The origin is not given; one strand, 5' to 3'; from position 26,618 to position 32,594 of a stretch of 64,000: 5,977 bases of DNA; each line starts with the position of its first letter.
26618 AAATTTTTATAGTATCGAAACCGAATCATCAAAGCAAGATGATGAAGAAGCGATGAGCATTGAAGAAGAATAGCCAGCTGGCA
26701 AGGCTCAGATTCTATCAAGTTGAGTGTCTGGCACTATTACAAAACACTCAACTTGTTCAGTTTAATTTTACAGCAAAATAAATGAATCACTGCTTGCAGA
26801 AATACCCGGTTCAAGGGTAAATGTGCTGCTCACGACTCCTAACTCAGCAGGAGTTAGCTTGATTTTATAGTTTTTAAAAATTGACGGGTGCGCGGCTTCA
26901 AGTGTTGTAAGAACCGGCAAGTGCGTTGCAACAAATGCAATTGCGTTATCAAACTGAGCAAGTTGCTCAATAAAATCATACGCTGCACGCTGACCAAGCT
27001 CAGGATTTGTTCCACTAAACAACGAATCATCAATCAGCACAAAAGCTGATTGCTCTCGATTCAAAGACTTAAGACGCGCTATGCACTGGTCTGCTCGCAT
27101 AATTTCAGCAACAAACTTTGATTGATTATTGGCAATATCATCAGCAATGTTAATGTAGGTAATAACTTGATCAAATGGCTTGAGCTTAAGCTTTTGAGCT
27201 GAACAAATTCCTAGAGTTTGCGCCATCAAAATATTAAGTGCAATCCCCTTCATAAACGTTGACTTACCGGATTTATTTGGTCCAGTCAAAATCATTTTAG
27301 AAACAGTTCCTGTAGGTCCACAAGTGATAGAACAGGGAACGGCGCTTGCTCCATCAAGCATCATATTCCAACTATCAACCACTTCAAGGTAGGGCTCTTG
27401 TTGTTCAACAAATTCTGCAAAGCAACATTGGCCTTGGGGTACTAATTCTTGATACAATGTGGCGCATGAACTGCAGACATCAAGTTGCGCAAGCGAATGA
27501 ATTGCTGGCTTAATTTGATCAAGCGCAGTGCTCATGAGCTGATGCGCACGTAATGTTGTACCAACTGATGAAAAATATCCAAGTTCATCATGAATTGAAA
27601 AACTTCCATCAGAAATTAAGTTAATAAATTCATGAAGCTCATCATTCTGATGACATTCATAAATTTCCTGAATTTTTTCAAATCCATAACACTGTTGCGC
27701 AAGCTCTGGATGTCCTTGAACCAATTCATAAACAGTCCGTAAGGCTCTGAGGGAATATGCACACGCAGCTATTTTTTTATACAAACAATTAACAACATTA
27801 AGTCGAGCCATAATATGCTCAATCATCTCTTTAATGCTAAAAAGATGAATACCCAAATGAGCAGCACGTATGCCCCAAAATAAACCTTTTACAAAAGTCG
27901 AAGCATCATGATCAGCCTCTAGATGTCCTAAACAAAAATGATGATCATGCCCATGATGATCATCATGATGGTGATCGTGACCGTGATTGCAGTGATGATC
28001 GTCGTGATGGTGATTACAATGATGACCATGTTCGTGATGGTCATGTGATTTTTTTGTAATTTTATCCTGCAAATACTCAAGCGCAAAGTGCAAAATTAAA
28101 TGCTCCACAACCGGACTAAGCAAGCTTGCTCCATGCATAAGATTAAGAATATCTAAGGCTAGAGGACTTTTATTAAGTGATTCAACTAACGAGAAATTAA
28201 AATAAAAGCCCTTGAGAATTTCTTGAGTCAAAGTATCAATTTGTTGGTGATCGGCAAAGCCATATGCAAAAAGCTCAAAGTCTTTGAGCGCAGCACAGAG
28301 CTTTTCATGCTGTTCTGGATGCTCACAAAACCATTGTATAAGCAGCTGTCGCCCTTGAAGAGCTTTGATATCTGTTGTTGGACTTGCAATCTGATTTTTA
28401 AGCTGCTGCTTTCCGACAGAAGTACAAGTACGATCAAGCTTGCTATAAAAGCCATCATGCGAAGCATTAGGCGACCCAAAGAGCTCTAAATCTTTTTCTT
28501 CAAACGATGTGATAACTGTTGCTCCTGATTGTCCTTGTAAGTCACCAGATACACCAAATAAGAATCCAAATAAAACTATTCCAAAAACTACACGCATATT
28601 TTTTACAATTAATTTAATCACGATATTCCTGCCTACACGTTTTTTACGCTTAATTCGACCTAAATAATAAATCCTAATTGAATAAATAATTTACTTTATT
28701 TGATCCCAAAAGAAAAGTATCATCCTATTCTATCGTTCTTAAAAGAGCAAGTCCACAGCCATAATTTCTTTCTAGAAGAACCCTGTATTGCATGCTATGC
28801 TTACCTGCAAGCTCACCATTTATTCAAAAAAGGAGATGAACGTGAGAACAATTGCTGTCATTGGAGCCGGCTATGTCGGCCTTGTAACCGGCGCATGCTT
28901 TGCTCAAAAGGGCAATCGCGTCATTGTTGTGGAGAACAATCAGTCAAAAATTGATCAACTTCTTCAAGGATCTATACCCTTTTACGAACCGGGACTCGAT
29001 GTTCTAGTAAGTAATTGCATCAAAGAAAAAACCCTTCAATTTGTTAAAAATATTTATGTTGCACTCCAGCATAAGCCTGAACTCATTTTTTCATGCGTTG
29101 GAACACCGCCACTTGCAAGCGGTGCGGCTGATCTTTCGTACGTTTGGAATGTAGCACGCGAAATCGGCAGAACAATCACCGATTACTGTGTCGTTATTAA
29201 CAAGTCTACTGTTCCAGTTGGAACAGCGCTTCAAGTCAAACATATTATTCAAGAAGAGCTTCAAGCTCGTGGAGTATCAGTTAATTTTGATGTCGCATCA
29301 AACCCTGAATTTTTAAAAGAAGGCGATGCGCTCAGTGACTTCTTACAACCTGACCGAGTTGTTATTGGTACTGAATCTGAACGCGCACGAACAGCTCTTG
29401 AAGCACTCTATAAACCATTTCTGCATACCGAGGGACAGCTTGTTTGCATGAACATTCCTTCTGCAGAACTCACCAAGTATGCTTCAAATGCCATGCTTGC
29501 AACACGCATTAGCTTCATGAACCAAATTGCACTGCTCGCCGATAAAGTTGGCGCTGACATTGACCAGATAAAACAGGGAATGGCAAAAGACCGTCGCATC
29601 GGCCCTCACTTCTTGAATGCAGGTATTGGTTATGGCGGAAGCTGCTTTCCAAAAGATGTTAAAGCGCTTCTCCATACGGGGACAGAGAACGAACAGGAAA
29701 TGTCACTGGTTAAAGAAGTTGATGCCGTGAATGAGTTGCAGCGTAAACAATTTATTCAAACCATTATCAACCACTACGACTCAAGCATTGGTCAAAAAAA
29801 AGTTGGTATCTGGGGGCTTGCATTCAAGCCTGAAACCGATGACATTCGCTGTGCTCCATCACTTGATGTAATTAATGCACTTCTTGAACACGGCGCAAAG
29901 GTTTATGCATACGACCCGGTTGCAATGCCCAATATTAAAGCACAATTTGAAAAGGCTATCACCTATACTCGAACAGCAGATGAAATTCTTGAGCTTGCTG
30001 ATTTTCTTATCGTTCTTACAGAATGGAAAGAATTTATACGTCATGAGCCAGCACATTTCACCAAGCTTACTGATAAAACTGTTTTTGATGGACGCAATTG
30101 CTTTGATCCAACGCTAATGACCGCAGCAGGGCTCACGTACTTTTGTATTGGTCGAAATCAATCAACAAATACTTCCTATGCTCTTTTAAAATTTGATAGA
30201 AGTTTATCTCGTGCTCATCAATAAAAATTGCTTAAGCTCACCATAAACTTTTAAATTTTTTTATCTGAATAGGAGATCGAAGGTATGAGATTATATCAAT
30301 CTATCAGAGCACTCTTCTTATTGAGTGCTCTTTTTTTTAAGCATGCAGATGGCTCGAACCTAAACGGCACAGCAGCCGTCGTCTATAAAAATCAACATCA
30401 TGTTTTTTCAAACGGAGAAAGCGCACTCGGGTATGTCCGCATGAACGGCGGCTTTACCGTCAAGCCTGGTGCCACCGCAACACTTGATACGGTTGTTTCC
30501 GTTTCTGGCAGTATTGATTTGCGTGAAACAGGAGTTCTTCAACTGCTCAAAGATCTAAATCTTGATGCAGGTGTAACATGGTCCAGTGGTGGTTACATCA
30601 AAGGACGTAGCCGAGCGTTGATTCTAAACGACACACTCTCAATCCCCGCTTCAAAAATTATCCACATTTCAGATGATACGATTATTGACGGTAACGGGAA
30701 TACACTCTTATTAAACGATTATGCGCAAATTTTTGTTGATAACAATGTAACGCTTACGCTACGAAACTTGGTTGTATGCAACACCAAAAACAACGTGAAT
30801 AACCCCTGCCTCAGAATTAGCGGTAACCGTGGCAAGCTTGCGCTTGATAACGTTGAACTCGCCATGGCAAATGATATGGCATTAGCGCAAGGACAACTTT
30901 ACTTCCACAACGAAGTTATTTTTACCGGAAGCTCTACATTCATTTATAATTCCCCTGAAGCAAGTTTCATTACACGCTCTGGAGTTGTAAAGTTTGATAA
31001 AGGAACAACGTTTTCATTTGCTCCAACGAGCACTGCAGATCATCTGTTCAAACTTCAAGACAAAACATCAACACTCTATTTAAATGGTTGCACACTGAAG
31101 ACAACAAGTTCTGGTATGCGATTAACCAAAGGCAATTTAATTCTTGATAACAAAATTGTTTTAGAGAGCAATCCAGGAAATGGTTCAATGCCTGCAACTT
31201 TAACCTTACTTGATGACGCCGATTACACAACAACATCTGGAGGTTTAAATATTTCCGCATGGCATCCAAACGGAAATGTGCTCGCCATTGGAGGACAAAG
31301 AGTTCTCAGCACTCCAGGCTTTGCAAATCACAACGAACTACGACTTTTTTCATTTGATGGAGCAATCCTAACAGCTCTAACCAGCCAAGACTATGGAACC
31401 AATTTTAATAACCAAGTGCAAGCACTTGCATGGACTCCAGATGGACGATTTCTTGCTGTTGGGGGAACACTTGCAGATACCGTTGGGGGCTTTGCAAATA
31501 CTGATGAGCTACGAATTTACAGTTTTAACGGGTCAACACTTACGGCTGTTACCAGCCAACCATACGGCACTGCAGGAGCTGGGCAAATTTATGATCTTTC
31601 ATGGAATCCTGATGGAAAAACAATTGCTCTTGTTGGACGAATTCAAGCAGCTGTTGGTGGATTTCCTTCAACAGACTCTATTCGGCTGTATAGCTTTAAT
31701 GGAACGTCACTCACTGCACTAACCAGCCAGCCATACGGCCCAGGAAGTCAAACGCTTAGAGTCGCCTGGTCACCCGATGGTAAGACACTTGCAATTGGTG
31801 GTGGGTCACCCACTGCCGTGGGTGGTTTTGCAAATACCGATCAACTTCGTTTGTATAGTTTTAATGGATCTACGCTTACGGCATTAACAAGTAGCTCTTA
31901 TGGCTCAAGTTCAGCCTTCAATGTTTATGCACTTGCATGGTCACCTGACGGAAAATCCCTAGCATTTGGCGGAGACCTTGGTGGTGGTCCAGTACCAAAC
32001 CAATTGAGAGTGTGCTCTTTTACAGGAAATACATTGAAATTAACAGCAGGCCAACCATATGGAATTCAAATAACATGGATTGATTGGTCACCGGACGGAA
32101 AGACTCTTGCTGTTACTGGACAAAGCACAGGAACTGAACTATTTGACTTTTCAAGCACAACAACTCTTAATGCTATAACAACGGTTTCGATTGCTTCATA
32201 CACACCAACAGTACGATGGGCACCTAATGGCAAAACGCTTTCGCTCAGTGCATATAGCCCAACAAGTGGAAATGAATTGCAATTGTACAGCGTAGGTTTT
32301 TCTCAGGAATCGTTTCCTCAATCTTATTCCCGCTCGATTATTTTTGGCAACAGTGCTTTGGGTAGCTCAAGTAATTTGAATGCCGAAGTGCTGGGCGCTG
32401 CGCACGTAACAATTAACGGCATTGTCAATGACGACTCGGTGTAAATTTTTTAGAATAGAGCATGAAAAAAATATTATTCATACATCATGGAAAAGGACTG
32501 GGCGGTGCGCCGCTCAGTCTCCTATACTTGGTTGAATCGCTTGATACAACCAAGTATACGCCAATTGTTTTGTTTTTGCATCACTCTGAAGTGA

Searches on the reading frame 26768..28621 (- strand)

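Call 18: search_protein_families(library=ncbifam, proteins=[window:26768-28621:-], max_evalue=0.00001)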
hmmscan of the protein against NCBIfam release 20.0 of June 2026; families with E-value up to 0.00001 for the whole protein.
window:26768-28621:- (617 aa): 4 families
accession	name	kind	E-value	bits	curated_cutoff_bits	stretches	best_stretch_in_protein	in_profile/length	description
NF003810.1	PRK05399.1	equivalog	4.2e-31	108.4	480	2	363-593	528-749/793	DNA mismatch repair protein MutS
TIGR01070.1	mutS1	equivalog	1.3e-26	93.2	641.7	1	426-588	580-733/840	DNA mismatch repair protein MutS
NF052383.1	ATPase_KamC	equivalog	7.4e-17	61.3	300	1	442-571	309-431/508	lysine 5,6-aminomutase reactivase ATPase KamC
TIGR01069.2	mutS2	equivalog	1.1e-16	60.4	400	1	363-581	257-462/790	endonuclease MutS2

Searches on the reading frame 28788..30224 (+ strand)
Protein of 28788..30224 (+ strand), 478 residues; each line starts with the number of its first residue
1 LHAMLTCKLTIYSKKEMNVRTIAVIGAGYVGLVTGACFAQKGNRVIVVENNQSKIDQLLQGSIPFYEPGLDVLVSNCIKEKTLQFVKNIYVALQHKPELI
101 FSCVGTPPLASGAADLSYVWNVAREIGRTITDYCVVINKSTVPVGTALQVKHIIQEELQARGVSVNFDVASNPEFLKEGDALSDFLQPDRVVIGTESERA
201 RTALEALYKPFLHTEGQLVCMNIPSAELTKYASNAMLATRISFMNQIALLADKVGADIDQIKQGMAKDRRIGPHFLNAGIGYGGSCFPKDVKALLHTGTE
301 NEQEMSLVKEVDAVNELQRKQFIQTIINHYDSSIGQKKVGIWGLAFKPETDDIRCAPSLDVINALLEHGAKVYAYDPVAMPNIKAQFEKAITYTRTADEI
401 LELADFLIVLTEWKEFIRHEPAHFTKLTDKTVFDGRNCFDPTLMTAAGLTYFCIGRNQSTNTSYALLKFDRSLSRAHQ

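Call 18: search_protein_families(library=ncbifam, proteins=[window:28788-30224:+], max_evalue=0.00001)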
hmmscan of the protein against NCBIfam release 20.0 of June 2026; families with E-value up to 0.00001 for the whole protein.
window:28788-30224:+ (478 aa): 7 families
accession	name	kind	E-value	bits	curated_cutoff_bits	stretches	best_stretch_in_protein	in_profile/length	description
NF047673.2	TeichurnBiosyTuaD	equivalog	2.3e-140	468.6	700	1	20-461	2-436/439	UDP-glucose 6-dehydrogenase TuaD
TIGR03026.1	NDP-sugDHase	subfamily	6.3e-126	420.5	189.8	1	21-437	2-413/413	nucleotide sugar dehydrogenase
NF041297.1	UDPGDh_AglM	equivalog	2.7e-102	342.9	670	1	22-441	3-419/429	UDP-glucose 6-dehydrogenase AglM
NF008286.0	PRK11064.1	equivalog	3.5e-48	164.2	459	1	17-424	1-407/420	UDP-N-acetyl-D-mannosamine dehydrogenase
NF040825.1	UDPMaNacDH_Arch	equivalog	3.9e-47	161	750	1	21-456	2-415/418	UDP-N-acetyl-D-mannosamine dehydrogenase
NF011631.0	PRK15057.1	equivalog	8.4e-36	123.9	757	1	22-380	3-340/388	UDP-glucose 6-dehydrogenase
NF011729.0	PRK15182.1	equivalog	3e-12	46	592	1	21-378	8-356/425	Vi polysaccharide biosynthesis UDP-N-acetylglucosamine C-6 dehydrogenase TviB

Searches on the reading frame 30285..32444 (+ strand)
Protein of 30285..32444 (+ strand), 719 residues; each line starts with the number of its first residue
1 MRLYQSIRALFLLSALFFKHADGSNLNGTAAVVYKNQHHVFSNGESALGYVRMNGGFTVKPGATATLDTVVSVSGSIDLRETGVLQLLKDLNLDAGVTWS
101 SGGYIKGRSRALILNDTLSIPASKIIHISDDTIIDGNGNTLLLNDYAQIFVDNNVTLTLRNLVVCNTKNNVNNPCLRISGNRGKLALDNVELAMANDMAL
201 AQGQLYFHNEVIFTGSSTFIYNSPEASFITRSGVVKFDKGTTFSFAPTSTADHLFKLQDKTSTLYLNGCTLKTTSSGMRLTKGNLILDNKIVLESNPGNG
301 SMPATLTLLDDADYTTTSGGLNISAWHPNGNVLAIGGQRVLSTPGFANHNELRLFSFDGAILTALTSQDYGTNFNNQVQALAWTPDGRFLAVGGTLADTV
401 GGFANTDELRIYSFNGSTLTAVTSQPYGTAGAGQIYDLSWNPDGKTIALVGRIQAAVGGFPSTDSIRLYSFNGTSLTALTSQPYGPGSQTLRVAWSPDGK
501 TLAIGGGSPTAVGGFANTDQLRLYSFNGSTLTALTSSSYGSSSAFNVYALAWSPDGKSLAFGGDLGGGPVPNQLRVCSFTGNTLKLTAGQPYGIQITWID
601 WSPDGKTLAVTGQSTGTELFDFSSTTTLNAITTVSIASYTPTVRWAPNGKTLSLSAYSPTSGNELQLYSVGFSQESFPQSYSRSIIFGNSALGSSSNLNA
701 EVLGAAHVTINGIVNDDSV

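Call 18: search_protein_families(library=ncbifam, proteins=[window:30285-32444:+], max_evalue=0.00001)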
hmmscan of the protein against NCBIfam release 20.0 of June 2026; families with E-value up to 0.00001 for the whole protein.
window:30285-32444:+ (719 aa): 2 families
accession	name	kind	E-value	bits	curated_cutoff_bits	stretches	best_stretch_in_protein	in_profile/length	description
TIGR02800.1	propeller_TolB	equivalog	3.1e-09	36.3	343.15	1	494-673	241-400/418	Tol-Pal system beta propeller repeat protein TolB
NF053518.1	DipepPtdsDpp5Prph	equivalog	5.2e-07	28.6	900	0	433-561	195-314/655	dipeptidyl-peptidase Dpp5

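Call 24: search_protein_families(library=pfam, proteins=[window:30285-32444:+], max_evalue=0.001)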
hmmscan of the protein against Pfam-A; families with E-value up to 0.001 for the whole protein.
window:30285-32444:+ (719 aa): 14 families
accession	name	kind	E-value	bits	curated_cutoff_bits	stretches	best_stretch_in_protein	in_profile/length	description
PF12894.13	ANAPC4_WD40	-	1.2e-18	67.5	22.9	0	593-635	38-80/91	Anaphase-promoting complex subunit 4 WD40 domain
PF25174.1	Beta-prop_THOC3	-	8.6e-16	58.2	305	1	376-655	3-231/272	THOC3 beta-propeller domain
PF00400.38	WD40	-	2.6e-14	53.4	27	0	541-564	10-32/39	WD domain, G-beta repeat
PF07676.18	PD40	-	3.4e-13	49.6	20.9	0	549-561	13-25/38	WD40-like Beta Propeller Repeat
PF23414.1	Beta-prop_EML_2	-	5.1e-11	42.9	90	1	490-649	42-183/266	Echinoderm microtubule-associated protein second beta-propeller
PF24807.1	WD40_CDC20-Fz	-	1.4e-10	41.4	200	0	325-507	142-285/292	CDC20/Fizzy WD40 domain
PF24797.1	Beta-prop_WDR35_TULP_N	-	8.6e-10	38.7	80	0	435-505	256-321/332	WDR35/TULP4 N-terminal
PF24817.1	WD40_WDHD1_1st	-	4e-08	33.2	109.9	0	308-449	168-282/291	WDHD1 first WD40 domain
PF23775.1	Beta-prop_RIG_2nd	-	2e-07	31.2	80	0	546-563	39-56/278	RIG second beta-propeller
PF23389.1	Beta-prop_WDR19_1st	-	2.7e-07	30.4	27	0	595-655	40-99/325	WDR19 first beta-propeller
PF08662.17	eIF2A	-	5e-07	30.2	20.5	0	381-559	11-158/194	Eukaryotic translation initiation factor eIF2A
PF04762.18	Beta-prop_ELP1_1st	-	6.2e-07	29.1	26.8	1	373-524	207-330/359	ELP1 first N-terminal beta-propeller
PF25460.1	Beta-prop_Aladin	-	9.1e-06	25.5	171.1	0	545-675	111-227/340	Aladin seven-bladed propeller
PF24814.1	WD40_Prp19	-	1.3e-05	24.9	320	0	581-654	123-237/281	Prp19 WD40 domain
